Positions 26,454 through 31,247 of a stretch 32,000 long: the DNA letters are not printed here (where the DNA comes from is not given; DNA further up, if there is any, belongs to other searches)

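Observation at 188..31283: Ten copies of a nested palindrome with invariant core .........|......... and co-varying flanks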

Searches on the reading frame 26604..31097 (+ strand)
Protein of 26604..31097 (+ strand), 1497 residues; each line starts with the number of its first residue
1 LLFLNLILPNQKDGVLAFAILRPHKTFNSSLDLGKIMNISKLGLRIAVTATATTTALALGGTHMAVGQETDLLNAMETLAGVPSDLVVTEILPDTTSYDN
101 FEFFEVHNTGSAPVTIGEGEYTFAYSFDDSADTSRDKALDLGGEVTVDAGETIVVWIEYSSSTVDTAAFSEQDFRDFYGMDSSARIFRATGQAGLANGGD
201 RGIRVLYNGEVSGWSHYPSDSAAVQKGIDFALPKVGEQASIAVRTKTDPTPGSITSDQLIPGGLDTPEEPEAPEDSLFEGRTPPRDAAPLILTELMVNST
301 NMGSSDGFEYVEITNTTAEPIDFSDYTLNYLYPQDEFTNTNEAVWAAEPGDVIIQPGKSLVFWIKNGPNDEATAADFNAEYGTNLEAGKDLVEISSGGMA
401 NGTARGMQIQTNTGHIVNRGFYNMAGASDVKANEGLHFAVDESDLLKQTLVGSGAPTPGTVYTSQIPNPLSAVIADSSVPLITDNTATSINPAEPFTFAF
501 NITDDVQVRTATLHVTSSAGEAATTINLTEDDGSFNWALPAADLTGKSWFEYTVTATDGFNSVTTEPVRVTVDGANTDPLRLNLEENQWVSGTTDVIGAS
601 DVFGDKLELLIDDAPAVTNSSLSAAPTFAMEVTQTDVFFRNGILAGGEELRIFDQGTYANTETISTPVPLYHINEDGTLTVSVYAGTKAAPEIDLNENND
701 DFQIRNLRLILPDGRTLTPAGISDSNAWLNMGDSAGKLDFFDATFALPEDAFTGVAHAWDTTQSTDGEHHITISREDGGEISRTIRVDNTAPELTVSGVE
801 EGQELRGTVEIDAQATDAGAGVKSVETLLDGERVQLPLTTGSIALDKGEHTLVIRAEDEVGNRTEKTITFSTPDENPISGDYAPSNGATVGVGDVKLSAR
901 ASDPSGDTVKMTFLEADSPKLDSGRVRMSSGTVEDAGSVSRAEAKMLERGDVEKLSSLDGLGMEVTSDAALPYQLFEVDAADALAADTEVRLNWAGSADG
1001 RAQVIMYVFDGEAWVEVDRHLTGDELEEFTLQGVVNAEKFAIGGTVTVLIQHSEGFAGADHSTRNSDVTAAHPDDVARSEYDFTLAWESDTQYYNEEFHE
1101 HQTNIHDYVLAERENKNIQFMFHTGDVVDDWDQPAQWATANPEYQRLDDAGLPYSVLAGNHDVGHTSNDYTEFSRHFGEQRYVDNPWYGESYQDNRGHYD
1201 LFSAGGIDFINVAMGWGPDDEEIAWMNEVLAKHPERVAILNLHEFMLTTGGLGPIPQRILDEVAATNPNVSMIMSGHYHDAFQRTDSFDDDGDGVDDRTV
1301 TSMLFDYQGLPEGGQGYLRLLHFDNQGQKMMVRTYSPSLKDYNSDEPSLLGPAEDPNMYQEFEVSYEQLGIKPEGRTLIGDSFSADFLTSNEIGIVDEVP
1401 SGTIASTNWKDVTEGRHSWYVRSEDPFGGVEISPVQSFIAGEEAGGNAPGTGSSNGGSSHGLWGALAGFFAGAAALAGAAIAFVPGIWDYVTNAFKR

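Call 20: search_protein_families(library=pfam, proteins=[window:26604-31097:+], max_evalue=0.01)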
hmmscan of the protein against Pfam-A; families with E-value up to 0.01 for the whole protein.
window:26604-31097:+ (1497 aa): 6 families
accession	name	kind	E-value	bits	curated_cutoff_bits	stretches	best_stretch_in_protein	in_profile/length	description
PF00932.25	LTD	-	2.8e-18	66.7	34.3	2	286-377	4-85/109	Lamin Tail Domain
PF00149.33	Metallophos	-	2e-09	38.6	21.5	1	1105-1280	22-190/191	Calcineurin-like phosphoesterase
PF17957.7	Big_7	-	4.3e-08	34.1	24.1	1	792-835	1-45/70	Bacterial Ig domain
PF19077.6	Big_13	-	0.00031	21.6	27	0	838-870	66-98/102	Bacterial Ig-like domain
PF17963.7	Big_9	-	0.0017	19.6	23.6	1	480-571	4-89/89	Bacterial Ig domain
PF12375.13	DUF3653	-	0.0073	16.9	22.4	0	700-731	10-41/66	Phage protein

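Call 54: find_homologous_proteins(query=window:26604-31097:+, max_evalue=1e-50)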
Query window:26604-31097:+ (1497 aa): 125 proteins with E <= 1e-50 among 8000 candidates; the best 120 are listed.
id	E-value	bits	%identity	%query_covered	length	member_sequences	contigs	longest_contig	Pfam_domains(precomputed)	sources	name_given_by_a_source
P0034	0.0e+0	3308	100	98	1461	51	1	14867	PF00932.26,PF17957.8,PF00149.34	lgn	-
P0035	0.0e+0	2980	89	98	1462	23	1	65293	PF00932.26,PF17957.8,PF00149.34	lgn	-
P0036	0.0e+0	2714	81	98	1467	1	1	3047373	PF00932.26,PF17957.8,PF00149.34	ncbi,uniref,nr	ncbi:lamin tail domain-containing protein [Corynebacterium crudilactis]|uniref:Phosphoesterase n=1 T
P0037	0.0e+0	2515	74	98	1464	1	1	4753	PF00932.26,PF17957.8,PF00149.34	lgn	-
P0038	0.0e+0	2504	74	98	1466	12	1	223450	PF00932.26,PF17957.8,PF00149.34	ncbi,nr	ncbi:metallophosphoesterase [Corynebacterium callunae]|nr:metallophosphoesterase [Corynebacterium ca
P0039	0.0e+0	2421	71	98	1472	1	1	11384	PF00932.26,PF17957.8,PF00149.34,PF19077.7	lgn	-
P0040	0.0e+0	2386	71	94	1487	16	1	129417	PF17963.8,PF00932.26,PF17957.8,PF00149.34,PF19077.7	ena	-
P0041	0.0e+0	2352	71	96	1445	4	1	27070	PF00932.26,PF17957.8,PF00149.34,PF19077.7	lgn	-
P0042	0.0e+0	2346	69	98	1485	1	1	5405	PF00932.26,PF17957.8,PF00149.34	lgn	-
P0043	0.0e+0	2194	65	98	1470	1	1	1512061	PF00932.26,PF17957.8,PF00149.34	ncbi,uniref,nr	ncbi:metallophosphoesterase [Corynebacterium pacaense]|uniref:metallophosphoesterase n=1 Tax=Coryneb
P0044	0.0e+0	1923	58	92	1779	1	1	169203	PF00932.26,PF17957.8,PF00149.34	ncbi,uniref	ncbi:lamin tail domain-containing protein [Citricoccus parietis]|uniref:Lamin tail domain-containing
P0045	0.0e+0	1718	58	91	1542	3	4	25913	PF00932.26,PF00149.34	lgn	-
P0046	0.0e+0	1710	55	95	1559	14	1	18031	PF00932.26,PF17957.8,PF00149.34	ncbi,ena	-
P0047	0.0e+0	1699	56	94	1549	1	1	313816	PF00932.26,PF17957.8,PF00149.34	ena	-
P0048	0.0e+0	1691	55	94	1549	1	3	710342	PF00932.26,PF17957.8,PF00149.34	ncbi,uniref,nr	ncbi:lamin tail domain-containing protein [Enteractinococcus coprophilus]|uniref:Lamin tail-like pro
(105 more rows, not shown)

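Call 55: find_encoding_contigs(protein=P0036, flank=10000, max_places=1)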
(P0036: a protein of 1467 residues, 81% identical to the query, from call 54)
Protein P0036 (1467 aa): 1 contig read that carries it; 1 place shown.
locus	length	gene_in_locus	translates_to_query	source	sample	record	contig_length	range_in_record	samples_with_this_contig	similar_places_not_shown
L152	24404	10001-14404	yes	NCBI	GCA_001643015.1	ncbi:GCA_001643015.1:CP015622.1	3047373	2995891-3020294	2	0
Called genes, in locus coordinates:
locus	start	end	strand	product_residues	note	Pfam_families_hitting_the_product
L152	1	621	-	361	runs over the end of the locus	PF00724:Oxidored_FMN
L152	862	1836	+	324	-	PF13593:SBF_like, PF01758:SBF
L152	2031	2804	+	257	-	PF07920:DUF1684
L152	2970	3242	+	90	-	PF00106:adh_short, PF13561:adh_short_C2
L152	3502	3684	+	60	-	PF02416:TatA_B_E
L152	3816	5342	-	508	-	PF07690:MFS_1, PF00854:PTR2, PF07690:MFS_1 (weak)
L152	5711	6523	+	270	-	PF00106:adh_short, PF01370:Epimerase (weak), PF08659:KR (weak), PF13561:adh_short_C2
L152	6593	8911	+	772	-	PF00067:p450, PF22290:DmmA-like_N (weak), PF00175:NAD_binding_1 (weak), PF00111:Fer2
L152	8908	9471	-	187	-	PF00440:TetR_N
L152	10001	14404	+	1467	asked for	PF00932:LTD, PF17957:Big_7 (faint), PF00149:Metallophos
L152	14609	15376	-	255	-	PF00106:adh_short, PF08659:KR, PF23441:SDR (faint), PF13561:adh_short_C2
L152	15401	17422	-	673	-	PF16177:ACAS_N, PF00501:AMP-binding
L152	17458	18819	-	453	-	PF00083:Sugar_tr, PF07690:MFS_1, PF06779:MFS_4, PF07690:MFS_1 (weak)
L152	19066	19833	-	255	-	PF25213:HVO_A0261_N (weak), PF09339:HTH_IclR, PF12802:MarR_2 (faint), PF13412:HTH_24 (weak), PF01614:IclR_C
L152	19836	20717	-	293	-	PF04909:Amidohydro_2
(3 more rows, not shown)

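Call 56: find_encoding_contigs(protein=P0038, flank=10000, max_places=1)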
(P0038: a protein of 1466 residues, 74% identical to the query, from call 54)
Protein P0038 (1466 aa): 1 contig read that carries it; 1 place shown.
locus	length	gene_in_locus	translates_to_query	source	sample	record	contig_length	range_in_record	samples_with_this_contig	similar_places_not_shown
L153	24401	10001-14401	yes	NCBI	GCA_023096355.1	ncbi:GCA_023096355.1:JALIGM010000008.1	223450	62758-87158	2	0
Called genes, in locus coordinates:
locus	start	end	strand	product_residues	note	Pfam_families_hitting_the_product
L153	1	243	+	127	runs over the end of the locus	PF00355:Rieske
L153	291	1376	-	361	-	PF00724:Oxidored_FMN, PF01207:Dus (weak)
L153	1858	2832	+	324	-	PF13593:SBF_like, PF01758:SBF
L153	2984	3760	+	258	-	PF07920:DUF1684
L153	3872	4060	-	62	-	-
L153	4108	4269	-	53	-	-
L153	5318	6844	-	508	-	PF07690:MFS_1, PF00854:PTR2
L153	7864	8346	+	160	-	PF02082:Rrf2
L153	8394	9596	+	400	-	PF11563:Protoglobin (weak), PF00042:Globin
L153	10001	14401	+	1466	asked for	PF00932:LTD, PF17957:Big_7 (faint), PF00149:Metallophos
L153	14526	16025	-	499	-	PF00083:Sugar_tr, PF07690:MFS_1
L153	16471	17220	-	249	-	PF01145:Band_7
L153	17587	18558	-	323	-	-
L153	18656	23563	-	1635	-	PF13156:Mrr_cat_2, PF00270:DEAD, PF04851:ResIII, PF00271:Helicase_C, PF22240:ISP_coupler, PF02384:N6_Mtase (faint), PF18135:Type_ISP_C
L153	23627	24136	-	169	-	PF14340:DUF4395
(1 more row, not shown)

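Call 57: find_encoding_contigs(protein=P0035, flank=10000, max_places=1)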
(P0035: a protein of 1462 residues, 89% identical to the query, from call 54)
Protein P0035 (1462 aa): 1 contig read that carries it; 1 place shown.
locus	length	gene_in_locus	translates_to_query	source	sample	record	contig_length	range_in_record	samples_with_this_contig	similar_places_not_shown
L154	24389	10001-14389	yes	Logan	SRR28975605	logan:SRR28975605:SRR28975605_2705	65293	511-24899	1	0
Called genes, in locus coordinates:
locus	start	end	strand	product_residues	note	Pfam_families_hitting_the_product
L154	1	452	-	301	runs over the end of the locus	PF04444:Dioxygenase_N, PF00775:Dioxygenase_C, PF13620:CarboxypepD_reg (weak)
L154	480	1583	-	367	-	PF00465:Fe-ADH, PF13685:Fe-ADH_2, PF25137:ADH_Fe_C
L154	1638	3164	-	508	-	PF00083:Sugar_tr, PF07690:MFS_1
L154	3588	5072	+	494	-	PF01978:TrmB (weak), PF09339:HTH_IclR (weak), PF25212:HVO_A0114 (faint), PF25213:HVO_A0261_N (faint), PF01614:IclR_C (weak), PF09339:HTH_IclR, PF01614:IclR_C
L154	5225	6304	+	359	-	PF01408:GFO_IDH_MocA, PF22725:GFO_IDH_MocA_C3, PF02894:GFO_IDH_MocA_C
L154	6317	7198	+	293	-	PF01261:AP_endonuc_2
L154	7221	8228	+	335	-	PF01408:GFO_IDH_MocA, PF02894:GFO_IDH_MocA_C, PF22725:GFO_IDH_MocA_C3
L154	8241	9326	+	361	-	PF01408:GFO_IDH_MocA, PF22725:GFO_IDH_MocA_C3, PF02894:GFO_IDH_MocA_C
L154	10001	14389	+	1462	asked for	PF00932:LTD, PF17957:Big_7 (faint), PF00149:Metallophos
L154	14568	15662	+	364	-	-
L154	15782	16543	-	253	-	PF00106:adh_short, PF08659:KR, PF23441:SDR, PF13561:adh_short_C2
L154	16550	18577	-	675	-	PF16177:ACAS_N, PF00501:AMP-binding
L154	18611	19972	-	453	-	PF00083:Sugar_tr, PF07690:MFS_1, PF06779:MFS_4, PF07690:MFS_1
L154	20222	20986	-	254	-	PF25213:HVO_A0261_N (faint), PF09339:HTH_IclR, PF12802:MarR_2 (weak), PF13412:HTH_24 (faint), PF01614:IclR_C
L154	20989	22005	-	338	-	PF04909:Amidohydro_2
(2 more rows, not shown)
